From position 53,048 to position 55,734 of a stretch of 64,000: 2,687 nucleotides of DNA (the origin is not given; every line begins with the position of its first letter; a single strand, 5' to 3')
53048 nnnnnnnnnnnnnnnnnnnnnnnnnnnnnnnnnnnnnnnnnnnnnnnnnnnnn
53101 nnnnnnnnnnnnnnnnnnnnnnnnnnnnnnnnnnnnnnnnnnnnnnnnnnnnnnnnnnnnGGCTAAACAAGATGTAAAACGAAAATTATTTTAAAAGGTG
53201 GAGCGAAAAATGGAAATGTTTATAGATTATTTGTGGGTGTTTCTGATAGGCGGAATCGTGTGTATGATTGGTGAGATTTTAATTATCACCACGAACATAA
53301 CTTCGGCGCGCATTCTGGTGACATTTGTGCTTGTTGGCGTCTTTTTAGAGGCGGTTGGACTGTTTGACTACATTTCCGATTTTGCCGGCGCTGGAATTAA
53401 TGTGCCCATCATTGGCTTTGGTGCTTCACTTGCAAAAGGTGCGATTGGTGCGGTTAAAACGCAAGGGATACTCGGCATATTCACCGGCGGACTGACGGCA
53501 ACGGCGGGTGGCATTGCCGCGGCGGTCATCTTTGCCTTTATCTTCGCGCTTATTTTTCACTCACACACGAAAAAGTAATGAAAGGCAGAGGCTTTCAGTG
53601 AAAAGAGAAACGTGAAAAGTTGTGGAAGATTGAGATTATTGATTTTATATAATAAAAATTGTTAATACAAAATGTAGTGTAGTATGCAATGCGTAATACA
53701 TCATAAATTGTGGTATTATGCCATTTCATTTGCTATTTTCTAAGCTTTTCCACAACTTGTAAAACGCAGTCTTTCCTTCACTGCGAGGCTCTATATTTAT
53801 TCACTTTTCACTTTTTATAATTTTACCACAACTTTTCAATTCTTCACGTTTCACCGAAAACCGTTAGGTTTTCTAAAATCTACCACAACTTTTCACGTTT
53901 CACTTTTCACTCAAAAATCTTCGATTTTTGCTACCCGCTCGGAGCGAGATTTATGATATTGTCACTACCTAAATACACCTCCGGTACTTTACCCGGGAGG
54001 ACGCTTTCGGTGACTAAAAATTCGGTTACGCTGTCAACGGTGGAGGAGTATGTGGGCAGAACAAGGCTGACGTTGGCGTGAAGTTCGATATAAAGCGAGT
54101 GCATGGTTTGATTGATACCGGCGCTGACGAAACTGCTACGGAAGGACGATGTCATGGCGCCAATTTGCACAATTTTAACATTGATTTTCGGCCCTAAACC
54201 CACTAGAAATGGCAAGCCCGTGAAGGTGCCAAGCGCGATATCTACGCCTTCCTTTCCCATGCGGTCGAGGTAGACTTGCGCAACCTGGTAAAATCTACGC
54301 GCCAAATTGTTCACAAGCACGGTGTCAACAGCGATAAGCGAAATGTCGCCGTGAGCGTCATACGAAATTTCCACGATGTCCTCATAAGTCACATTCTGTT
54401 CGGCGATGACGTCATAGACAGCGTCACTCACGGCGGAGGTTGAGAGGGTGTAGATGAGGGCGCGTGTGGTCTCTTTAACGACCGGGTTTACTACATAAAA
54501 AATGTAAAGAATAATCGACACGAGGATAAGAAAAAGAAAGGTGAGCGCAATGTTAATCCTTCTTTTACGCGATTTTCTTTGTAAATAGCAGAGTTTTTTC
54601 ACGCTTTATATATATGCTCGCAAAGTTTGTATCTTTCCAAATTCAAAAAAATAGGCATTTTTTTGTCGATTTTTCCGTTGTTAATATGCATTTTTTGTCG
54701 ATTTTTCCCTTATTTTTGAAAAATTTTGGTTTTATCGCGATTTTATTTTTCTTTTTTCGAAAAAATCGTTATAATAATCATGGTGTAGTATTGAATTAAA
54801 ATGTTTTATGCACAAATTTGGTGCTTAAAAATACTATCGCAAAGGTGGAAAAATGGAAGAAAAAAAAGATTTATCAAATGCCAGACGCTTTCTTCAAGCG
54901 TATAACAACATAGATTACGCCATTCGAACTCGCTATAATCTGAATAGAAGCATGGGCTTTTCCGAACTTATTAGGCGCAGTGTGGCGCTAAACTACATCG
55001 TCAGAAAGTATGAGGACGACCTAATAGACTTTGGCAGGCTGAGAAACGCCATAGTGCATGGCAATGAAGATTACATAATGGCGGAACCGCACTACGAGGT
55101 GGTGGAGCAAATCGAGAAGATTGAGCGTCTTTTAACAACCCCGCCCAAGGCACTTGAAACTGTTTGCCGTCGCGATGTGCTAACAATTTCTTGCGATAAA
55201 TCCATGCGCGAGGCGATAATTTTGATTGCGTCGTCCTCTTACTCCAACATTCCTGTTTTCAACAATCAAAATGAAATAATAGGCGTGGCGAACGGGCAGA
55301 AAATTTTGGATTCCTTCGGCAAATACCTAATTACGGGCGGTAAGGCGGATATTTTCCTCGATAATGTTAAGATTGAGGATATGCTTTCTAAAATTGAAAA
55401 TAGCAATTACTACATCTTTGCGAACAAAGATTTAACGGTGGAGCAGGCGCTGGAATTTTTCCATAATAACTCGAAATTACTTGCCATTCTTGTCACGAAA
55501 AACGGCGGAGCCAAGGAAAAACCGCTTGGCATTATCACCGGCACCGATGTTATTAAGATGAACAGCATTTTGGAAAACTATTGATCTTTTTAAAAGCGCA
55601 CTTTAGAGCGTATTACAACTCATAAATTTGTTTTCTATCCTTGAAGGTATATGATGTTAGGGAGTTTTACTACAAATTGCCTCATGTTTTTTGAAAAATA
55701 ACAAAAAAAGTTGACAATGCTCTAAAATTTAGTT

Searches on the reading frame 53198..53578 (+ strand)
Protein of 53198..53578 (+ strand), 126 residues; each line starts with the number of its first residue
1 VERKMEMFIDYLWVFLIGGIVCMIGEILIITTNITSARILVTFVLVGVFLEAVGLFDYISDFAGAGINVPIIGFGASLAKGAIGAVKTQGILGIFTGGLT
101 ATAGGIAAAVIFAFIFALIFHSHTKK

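Call 24: search_protein_families(library=pfam, proteins=[window:53198-53578:+])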
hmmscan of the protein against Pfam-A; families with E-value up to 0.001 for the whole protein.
window:53198-53578:+ (126 aa): 1 family
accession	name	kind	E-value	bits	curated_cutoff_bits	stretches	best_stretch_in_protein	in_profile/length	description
PF03862.18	SpoVAC_SpoVAEB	-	1e-29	103.7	25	1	10-119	1-117/117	SpoVAC/SpoVAEB sporulation membrane protein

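Call 46: find_encoding_contigs(protein=window:53198-53578:+, flank=2500, max_places=10)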
Protein window:53198-53578:+ (126 aa): no gene with exactly this product is on record in the collection.

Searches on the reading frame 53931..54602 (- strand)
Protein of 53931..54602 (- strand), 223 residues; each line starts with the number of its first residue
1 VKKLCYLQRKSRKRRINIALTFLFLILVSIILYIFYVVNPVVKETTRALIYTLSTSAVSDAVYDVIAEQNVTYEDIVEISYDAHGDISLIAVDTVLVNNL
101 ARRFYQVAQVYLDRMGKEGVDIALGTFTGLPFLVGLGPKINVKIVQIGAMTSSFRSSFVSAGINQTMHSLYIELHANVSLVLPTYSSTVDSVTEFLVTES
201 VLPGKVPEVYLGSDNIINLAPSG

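Call 24: search_protein_families(library=pfam, proteins=[window:53931-54602:-])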
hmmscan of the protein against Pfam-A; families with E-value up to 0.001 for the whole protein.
window:53931-54602:- (223 aa): 1 family
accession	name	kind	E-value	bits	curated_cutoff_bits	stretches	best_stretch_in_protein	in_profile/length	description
PF09560.15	Spore_YunB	-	6e-26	90.8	25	1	120-209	2-91/91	Sporulation protein YunB (Spo_YunB)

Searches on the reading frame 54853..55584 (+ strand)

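Call 79: search_protein_families(library=pfam, proteins=[window:54853-55584:+], max_evalue=0.00001)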
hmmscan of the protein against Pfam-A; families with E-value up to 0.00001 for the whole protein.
window:54853-55584:+ (243 aa): 1 family
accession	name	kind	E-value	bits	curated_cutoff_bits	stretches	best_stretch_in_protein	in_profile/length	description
PF00571.33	CBS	-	4.6e-12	46.5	24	0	103-146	3-46/57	CBS domain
